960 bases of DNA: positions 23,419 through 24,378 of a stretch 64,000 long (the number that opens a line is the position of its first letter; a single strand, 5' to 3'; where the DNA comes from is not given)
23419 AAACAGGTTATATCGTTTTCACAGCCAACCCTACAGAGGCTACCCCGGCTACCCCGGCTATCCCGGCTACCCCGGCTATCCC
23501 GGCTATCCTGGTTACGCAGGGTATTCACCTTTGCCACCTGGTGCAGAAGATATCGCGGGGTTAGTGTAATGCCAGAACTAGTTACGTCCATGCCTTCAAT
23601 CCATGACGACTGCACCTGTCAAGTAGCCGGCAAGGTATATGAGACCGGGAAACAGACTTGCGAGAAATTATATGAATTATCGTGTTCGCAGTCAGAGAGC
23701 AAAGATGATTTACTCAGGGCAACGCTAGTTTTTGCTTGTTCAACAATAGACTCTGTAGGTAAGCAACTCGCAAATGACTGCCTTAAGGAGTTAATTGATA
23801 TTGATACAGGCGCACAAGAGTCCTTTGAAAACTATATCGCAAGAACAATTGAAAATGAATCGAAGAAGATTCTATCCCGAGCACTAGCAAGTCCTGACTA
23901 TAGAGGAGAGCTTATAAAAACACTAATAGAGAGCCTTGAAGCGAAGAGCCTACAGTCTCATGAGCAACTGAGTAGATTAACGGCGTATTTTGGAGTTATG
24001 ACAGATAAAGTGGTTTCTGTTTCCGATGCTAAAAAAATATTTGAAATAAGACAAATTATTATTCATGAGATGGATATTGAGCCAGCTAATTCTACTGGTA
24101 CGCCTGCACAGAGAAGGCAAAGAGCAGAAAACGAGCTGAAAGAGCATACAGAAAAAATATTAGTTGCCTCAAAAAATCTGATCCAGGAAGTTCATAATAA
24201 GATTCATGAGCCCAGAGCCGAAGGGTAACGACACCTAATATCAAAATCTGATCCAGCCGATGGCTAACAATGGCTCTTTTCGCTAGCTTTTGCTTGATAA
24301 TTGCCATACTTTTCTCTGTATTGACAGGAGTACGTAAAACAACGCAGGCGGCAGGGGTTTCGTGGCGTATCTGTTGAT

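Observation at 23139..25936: A+T-richer islet after glyQS: (GYP)n beta-flower-like protein, HEPN-like protein and KAP transmembrane NTPase, a candidate defence or conflict module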

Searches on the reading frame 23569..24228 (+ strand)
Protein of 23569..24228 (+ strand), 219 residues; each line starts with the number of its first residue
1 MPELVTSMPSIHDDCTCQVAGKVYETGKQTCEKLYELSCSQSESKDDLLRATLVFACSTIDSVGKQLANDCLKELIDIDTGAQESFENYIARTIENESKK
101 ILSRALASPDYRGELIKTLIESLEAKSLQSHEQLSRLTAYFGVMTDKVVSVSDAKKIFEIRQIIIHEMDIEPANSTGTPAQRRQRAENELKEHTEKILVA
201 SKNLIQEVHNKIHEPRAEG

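Call 3: search_protein_families(library=pfam, proteins=[window:23569-24228:+], max_evalue=1)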
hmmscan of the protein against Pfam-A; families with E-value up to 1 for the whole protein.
window:23569-24228:+ (219 aa): 5 families
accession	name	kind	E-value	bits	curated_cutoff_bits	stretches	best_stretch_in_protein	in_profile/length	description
PF17898.6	GerD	-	0.012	16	29.5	1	83-122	31-70/114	Spore germination GerD central core domain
PF18735.6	HEPN_RiboL-PSP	-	0.019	15.3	28.4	1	41-170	23-162/191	RiboL-PSP-HEPN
PF23014.3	PH_Tiam1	-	0.028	14.7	27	1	26-51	125-149/170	Tiam1 second PH domain-like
PF13241.12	NAD_binding_7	-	0.041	14.9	22.1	1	28-73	41-83/104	Putative NAD(P)-binding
PF19317.4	Gag_p24_C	-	0.066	13.4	25.9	1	74-96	6-28/74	Gag protein p24 C-terminal domain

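Call 4: search_protein_families(library=padloc, proteins=[window:23569-24228:+], max_evalue=1)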
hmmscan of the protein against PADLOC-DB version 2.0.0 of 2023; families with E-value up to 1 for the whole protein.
window:23569-24228:+ (219 aa): 2 families
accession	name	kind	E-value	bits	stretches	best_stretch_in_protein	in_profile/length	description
PDLC02520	PglX|PglXI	-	0.0011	16.5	1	98-212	41-153/288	PglX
PDLC03036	MTase_I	-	0.0056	13.1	1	164-214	131-182/635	Type I methyltransferase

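Call 6: search_protein_families(library=ncbifam, proteins=[window:23569-24228:+], max_evalue=1)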
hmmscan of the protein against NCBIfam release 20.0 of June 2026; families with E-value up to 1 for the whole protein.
window:23569-24228:+ (219 aa): 1 family
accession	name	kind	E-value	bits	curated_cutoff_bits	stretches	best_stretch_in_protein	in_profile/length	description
NF040801.1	spore_GerD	equivalog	0.0048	16.4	100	1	35-121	51-128/174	spore germination lipoprotein GerD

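Call 11: find_homologous_proteins(query=window:23569-24228:+)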
Query window:23569-24228:+ (219 aa): 21 proteins with E <= 0.001 among 134 candidates.
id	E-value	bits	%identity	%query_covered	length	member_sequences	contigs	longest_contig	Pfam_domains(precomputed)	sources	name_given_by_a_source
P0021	1.5e-136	470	100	100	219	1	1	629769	-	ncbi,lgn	-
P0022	3.7e-83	296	64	99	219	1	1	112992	-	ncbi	-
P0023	1.5e-80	288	63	100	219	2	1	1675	-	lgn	-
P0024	1.7e-80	287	63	99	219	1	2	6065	-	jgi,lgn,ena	-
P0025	1.8e-80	287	63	100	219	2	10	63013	-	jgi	jgi:hypothetical protein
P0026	7.1e-80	285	62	100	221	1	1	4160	-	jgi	jgi:hypothetical protein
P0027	4.2e-79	283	61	100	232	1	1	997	-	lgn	-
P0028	8.2e-77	275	62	100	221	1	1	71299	-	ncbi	-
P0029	9.7e-77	275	62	100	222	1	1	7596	-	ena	-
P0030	7.2e-76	272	59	100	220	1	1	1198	-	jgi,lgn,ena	-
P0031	1.6e-75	271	60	99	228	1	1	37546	-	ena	-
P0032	3.7e-72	260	58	98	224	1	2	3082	PF18735.7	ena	-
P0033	1.7e-69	252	59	99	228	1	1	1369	PF18735.7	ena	-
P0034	2.3e-69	251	55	99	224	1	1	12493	PF18735.7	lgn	-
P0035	9.2e-67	243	65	85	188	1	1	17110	-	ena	-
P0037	7.4e-53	197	48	97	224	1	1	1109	PF18735.7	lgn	-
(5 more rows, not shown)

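Call 12: find_encoding_contigs(protein=P0022, flank=6000, max_places=3)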
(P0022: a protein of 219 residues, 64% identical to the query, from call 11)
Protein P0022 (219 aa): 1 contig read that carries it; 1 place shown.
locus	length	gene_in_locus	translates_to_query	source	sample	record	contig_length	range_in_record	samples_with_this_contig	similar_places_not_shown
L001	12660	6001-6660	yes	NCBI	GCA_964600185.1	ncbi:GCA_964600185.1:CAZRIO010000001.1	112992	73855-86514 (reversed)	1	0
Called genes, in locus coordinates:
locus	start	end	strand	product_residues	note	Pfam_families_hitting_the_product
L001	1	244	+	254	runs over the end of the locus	PF00535:Glycos_transf_2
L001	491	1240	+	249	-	-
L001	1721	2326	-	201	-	-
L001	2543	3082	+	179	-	PF14016:DUF4232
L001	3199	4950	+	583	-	PF13091:PLDc_2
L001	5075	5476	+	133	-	-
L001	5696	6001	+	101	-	-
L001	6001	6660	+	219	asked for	-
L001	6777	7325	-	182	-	-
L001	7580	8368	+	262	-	-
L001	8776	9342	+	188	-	PF28474:DUF8412, PF13376:OmdA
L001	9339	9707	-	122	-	PF08818:DUF1801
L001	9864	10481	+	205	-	PF01872:RibD_C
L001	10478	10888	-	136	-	PF04892:VanZ-LLP1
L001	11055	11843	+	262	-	PF00702:Hydrolase, PF13419:HAD_2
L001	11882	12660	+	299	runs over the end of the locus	PF00892:EamA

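Call 13: find_encoding_contigs(protein=P0025, flank=6000, max_places=4)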
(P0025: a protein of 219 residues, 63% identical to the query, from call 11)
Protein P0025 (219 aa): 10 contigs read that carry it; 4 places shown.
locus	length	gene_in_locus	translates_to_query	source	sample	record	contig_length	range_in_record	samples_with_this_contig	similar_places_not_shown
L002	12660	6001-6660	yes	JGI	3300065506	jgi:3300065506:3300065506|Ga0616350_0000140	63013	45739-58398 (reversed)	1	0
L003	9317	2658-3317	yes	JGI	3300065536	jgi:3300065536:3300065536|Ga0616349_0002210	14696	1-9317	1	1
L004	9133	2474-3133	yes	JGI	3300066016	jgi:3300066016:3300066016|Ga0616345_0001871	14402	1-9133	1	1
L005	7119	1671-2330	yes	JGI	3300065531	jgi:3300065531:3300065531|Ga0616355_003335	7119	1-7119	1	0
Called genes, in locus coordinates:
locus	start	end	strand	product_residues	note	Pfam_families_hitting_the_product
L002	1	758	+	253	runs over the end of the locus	PF01145:Band_7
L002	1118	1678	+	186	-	PF00963:Cohesin (weak)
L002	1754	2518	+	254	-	-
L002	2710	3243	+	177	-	-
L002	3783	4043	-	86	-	-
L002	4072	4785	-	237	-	PF13649:Methyltransf_25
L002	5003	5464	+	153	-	-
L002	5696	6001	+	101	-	-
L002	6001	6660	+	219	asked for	-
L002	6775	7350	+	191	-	PF01872:RibD_C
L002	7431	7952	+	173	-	PF13238:AAA_18 (weak)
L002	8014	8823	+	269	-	-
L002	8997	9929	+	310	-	PF00574:CLP_protease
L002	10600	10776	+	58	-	-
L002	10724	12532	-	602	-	PF00664:ABC_membrane (faint), PF00005:ABC_tran, PF02463:SMC_N (faint), PF13304:AAA_21 (faint)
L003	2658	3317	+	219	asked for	-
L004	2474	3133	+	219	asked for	-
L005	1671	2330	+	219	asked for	-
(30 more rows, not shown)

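Call 19: find_encoding_contigs(protein=P0028, flank=6000, max_places=2)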
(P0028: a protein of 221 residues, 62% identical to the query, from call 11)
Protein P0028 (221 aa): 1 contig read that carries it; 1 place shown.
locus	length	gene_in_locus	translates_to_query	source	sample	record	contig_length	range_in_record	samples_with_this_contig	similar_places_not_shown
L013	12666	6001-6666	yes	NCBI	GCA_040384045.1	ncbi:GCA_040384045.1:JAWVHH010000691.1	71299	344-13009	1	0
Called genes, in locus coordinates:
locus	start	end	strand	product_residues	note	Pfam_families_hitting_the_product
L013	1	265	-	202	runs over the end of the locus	?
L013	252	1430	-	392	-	-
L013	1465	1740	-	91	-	-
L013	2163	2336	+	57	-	-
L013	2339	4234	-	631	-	PF02171:Piwi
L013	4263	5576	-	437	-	-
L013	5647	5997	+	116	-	-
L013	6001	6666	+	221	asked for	-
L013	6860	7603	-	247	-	PF02683:DsbD_TM (weak)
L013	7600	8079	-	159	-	PF00085:Thioredoxin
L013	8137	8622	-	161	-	PF00293:NUDIX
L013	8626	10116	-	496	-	PF12072:RNase_Y_N, PF22891:KH_PNO1_2nd (faint), PF13083:KH_KhpA-B (faint), PF00013:KH_1 (weak), PF01966:HD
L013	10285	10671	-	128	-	PF00814:TsaD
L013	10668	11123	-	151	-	PF02367:TsaE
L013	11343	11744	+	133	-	-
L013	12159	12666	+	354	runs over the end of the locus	-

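Call 20: find_encoding_contigs(protein=P0031, flank=6000, max_places=2)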
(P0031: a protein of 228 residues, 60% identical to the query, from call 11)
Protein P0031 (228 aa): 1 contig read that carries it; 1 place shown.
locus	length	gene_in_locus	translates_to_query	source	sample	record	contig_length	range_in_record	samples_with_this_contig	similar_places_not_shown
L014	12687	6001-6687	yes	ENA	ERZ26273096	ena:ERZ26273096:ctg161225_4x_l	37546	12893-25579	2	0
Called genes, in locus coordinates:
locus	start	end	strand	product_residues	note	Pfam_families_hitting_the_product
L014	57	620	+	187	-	PF08207:EFP_N, PF01132:EFP, PF09285:Elong-fact-P_C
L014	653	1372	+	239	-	PF01728:FtsJ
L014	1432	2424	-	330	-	-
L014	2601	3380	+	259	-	PF01427:Peptidase_M15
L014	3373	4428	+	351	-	PF00144:Beta-lactamase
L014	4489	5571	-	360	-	PF01926:MMR_HSR1, PF02421:FeoB_N, PF06071:YchF-GTPase_C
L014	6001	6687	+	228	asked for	-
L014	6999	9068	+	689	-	-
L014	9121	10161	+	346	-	PF11104:PilM_2, PF05134:T2SSL (weak)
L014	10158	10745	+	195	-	-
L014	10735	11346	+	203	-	PF04350:PilO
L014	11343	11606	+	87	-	-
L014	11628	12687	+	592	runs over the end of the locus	PF05157:MshEN, PF00437:T2SSE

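Call 21: find_encoding_contigs(protein=P0034, flank=6000, max_places=2)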
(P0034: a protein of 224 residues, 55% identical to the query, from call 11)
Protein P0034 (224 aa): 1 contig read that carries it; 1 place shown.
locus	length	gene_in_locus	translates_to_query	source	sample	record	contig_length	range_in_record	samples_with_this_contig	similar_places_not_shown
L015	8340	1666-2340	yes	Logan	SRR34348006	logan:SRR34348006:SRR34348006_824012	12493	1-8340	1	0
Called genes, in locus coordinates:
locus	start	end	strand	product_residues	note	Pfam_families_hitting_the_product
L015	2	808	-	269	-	?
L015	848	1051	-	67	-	-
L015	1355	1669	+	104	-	-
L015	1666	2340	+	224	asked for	PF18735:HEPN_RiboL-PSP (weak)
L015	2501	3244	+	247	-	-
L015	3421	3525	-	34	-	-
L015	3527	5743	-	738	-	PF13166:AAA_13, PF13304:AAA_21 (faint)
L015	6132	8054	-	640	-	PF02384:N6_Mtase, PF01170:UPF0020 (weak), PF13847:Methyltransf_31 (faint), PF20473:MmeI_Mtase (faint), PF07669:Eco57I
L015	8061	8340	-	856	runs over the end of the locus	PF04313:HSDR_N (faint), PF13588:HSDR_N_2 (weak), PF00176:SNF2-rel_dom (faint), PF00270:DEAD, PF04851:ResIII, PF18766:SWI2_SNF2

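Call 25: search_protein_families(library=pfam, alignment_id=A1, max_evalue=0.1)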
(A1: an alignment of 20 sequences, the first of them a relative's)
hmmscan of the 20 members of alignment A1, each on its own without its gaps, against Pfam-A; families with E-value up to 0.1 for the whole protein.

A. member 1, P0021 (219 aa): 5 families
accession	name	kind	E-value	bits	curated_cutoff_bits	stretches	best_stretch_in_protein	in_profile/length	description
PF17898.6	GerD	-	0.012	16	29.5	1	83-122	31-70/114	Spore germination GerD central core domain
PF18735.6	HEPN_RiboL-PSP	-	0.019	15.3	28.4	1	41-170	23-162/191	RiboL-PSP-HEPN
PF23014.3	PH_Tiam1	-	0.028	14.7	27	1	26-51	125-149/170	Tiam1 second PH domain-like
PF13241.12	NAD_binding_7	-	0.041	14.9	22.1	0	28-73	41-83/104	Putative NAD(P)-binding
PF19317.4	Gag_p24_C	-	0.066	13.4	25.9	0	74-96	6-28/74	Gag protein p24 C-terminal domain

B. families by the number of members that match (of 20 scanned): 19 families
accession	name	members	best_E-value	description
PF18735.6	HEPN_RiboL-PSP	15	3.4e-08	RiboL-PSP-HEPN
PF17898.6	GerD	12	0.00069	Spore germination GerD central core domain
PF18730.6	HEPN_Cthe2314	8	0.0041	Cthe_2314-like HEPN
PF21545.3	T7SS_EccA1_N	5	0.0028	T7SS, ESX-1 secretion system protein EccA1, N-terminal domain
PF10264.15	Stork_head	5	0.012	Winged helix Storkhead-box1 domain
PF01031.25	Dynamin_M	1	0.0052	Dynamin central region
PF18171.6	LSDAT_prok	1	0.023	SLOG in TRPM, prokaryote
PF02401.23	LYTB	1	0.024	LytB protein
PF23014.3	PH_Tiam1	1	0.028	Tiam1 second PH domain-like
PF18737.6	HEPN_MAE_28990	1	0.031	MAE_28990/MAE_18760-like HEPN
PF10534.14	CRIC_ras_sig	1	0.038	Connector enhancer of kinase suppressor of ras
PF13241.12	NAD_binding_7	1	0.041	Putative NAD(P)-binding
PF10368.14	YkyA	1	0.046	Putative cell-wall binding lipoprotein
PF03233.18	Cauli_AT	1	0.059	Aphid transmission protein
PF19317.4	Gag_p24_C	1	0.066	Gag protein p24 C-terminal domain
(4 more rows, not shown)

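Call 26: search_solved_structures(query=A1, max_evalue=10, show_alignments=2)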
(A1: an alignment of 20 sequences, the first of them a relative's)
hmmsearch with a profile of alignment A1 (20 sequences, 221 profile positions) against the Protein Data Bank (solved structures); distinct sequences matched with E-value up to 10: 0.

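Call 28: find_related_loci(query=A1, collection=genome_contigs, flank=6000)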
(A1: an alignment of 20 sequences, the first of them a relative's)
Query A1 (219 aa) in genome_contigs; peptide patterns used: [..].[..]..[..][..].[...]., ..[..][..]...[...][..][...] (x = any residue, [..] = any of these).
180 stretches matched a pattern; 10 encode a relative of the query (tblastn E <= 1e-3); 10 distinct loci.
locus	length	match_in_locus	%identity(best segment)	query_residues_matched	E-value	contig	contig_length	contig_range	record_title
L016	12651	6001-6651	64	1-217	2e-92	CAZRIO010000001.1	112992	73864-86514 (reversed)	MAG TPA_asm: uncultured Candidatus Saccharibacteria bacterium isolate SRP200132_co1_783 genome assembly, contig: NODE_16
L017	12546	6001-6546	34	42-217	3e-24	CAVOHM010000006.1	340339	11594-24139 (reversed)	MAG: uncultured beta proteobacterium isolate MFD09964.bin.2.42 genome assembly, contig: contig_31879, whole genome shotg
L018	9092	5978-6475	32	47-212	3e-21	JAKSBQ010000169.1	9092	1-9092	MAG: Opitutales bacterium isolate MAG.200 k141_4170829, whole genome shotgun sequence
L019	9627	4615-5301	29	4-212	5e-19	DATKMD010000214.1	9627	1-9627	MAG TPA_asm: Thermoanaerobaculaceae bacterium isolate SMAG_U14702 k141_1529582, whole genome shotgun sequence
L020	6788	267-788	31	47-212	1e-18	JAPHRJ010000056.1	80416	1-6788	MAG: Gammaproteobacteria bacterium isolate N2D-Bin_13 c_000000427705, whole genome shotgun sequence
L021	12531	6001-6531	29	42-212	2e-17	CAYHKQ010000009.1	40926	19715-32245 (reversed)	MAG TPA_asm: uncultured Elusimicrobia bacterium isolate ERP119705_co13_641 genome assembly, contig: NODE_1110_length_409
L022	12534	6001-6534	29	42-212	1e-16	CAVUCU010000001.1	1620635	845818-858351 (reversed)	MAG: Nitrospirota bacterium isolate MFD05442.bin.1.86 genome assembly, contig: contig_11041, whole genome shotgun sequen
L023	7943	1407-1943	27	47-219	3e-15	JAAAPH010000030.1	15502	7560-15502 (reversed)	MAG: Bacteroidetes bacterium isolate GSL.Bin8 NODE_2750_length_15502_cov_1.68773, whole genome shotgun sequence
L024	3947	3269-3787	30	38-198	1e-13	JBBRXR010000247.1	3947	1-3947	MAG: Elusimicrobiota bacterium isolate La5_concoct.038 La5_concoct.038_K_2810087_L_3947_cov_8.0000, whole genome shotgun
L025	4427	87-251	34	155-212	1e-5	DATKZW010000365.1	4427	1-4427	MAG TPA_asm: Sumerlaeia bacterium isolate SMAG_U14255 k141_3039796, whole genome shotgun sequence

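Call 32: search_protein_families(library=pfam, proteins=[L017:6568-6930:+, L019:5288-5701:+, L020:830-1177:+, L021:5462-5824:+, L017:5824-6555:+, L020:117-809:+, L018:6563-7153:+, L023:2099-3154:+, L023:158-1060:+], max_evalue=0.1)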
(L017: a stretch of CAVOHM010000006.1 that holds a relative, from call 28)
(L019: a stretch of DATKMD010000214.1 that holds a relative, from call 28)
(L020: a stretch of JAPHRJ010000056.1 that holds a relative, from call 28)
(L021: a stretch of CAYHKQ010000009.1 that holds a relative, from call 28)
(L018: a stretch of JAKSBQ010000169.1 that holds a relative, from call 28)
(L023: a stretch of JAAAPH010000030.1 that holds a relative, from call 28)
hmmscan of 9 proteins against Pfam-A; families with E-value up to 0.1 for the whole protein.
L017:6568-6930:+ (120 aa): 2 families
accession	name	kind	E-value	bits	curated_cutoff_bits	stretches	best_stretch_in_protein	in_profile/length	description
PF17268.7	DUF5334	-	0.05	14.3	25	0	100-119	21-40/71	Family of unknown function (DUF5334)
PF08515.17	TGF_beta_GS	-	0.083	12.9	21.3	0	50-63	5-18/28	Transforming growth factor beta type I GS-motif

L019:5288-5701:+ (137 aa): 0 families

L020:830-1177:+ (115 aa): 1 family
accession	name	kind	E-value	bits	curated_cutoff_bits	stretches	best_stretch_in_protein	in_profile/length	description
PF17268.7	DUF5334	-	0.021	15.5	25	0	95-114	21-40/71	Family of unknown function (DUF5334)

L021:5462-5824:+ (120 aa): 0 families

L017:5824-6555:+ (243 aa): 3 families
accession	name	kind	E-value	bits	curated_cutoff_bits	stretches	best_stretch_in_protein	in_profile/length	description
PF18735.6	HEPN_RiboL-PSP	-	0.00024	21.5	28.4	1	59-197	23-162/191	RiboL-PSP-HEPN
PF17827.6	PrmC_N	-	0.03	15.3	23.4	0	96-118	45-67/71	PrmC N-terminal domain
PF14019.11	DUF4235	-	0.052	14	27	0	27-87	6-61/77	Protein of unknown function (DUF4235)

L020:117-809:+ (230 aa): 2 families
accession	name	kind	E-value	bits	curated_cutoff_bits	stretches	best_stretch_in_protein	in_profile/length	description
PF18735.6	HEPN_RiboL-PSP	-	2.3e-07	31.4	28.4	1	49-223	27-188/191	RiboL-PSP-HEPN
PF18730.6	HEPN_Cthe2314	-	0.036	14.5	27.1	1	148-221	93-163/174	Cthe_2314-like HEPN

L018:6563-7153:+ (196 aa): 0 families

L023:2099-3154:+ (351 aa): 3 families
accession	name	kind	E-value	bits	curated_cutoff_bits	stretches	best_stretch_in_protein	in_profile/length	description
PF13676.11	TIR_2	-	4e-11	43.9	28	1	2-96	1-92/122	TIR domain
PF08937.16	ThsB_TIR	-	0.0089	16.9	21.2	1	3-91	1-91/100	Thoeris protein ThsB, TIR-like domain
PF10800.13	DUF2528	-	0.032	15.2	22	0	207-262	14-70/104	Protein of unknown function (DUF2528)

L023:158-1060:+ (300 aa): 2 families
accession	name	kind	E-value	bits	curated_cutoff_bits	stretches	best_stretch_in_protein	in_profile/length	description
PF13365.12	Trypsin_2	-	0.0017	19.5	27.6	1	63-182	1-104/144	Trypsin-like peptidase domain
PF00089.32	Trypsin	-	0.0071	16.6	20.6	1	60-188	24-151/220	Trypsin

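Call 33: predict_structure(alignment_id=A1)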
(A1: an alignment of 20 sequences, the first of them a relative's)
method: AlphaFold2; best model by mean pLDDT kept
length: 219 residues; sequences in the alignment: 20
mean_pLDDT: 91.6   pTM: 0.88
mean pLDDT of the five models: 91.6, 89.7, 89.3, 89.3, 88.7
residues with pLDDT >= 90: 179; 70-90: 30; 50-70: 7; < 50: 3
segments of 3 or more residues with pLDDT < 50: 217-219
pLDDT, mean of each block of 10 residues (from residue 1): 87 93 98 94 91 97 97 94 95 93 92 95 93 95 96 95 86 74 89 97 97 63
secondary structure, 60 per line:
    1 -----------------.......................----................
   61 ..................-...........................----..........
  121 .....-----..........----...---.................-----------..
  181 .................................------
elements in order: H18-40 H45-78 H80-106 H111-125 H131-140 H151-167 H179-213

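Call 67: search_protein_families(library=padloc, alignment_id=A1, max_evalue=0.1)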
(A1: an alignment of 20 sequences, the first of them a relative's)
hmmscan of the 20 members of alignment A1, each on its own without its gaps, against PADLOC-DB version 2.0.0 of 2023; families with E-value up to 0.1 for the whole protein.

A. member 1, P0021 (219 aa): 2 families
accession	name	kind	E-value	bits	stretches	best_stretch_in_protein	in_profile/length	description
PDLC02520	PglX|PglXI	-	0.0011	16.5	1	98-212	41-153/288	PglX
PDLC03036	MTase_I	-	0.0056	13.1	1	164-214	131-182/635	Type I methyltransferase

B. families by the number of members that match (of 20 scanned): 7 families
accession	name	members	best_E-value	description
PDLC02772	SspC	1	0.00036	SspC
PDLC02520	PglX|PglXI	1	0.0011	PglX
PDLC03036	MTase_I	1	0.0056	Type I methyltransferase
PDLC03820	RTasHEPN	1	0.0082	DRT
PDLC04428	PDC-M12B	1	0.01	-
PDLC01987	CARF_m5--CARF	1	0.013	-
PDLC02211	QatB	1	0.036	-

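Call 77: find_related_loci(query=A1, collection=viral_contigs, flank=4000)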
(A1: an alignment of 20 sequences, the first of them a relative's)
Query A1 (219 aa) in viral_contigs; peptide patterns used: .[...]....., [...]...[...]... (x = any residue, [..] = any of these).
47 stretches matched a pattern, but none encodes a relative of the query by tblastn (E <= 1e-3).

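Call 79: find_encoding_contigs(protein=P0021, flank=10000, max_places=2)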
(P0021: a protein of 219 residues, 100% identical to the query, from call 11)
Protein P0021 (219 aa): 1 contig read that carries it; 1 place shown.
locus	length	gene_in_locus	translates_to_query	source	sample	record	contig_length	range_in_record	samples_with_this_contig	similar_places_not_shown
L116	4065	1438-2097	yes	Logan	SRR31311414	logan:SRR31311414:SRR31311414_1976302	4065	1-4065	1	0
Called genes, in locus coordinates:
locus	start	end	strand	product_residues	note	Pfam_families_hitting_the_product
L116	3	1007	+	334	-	?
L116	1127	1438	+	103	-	-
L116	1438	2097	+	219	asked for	-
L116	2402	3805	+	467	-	PF07693:KAP_NTPase (weak)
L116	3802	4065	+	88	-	?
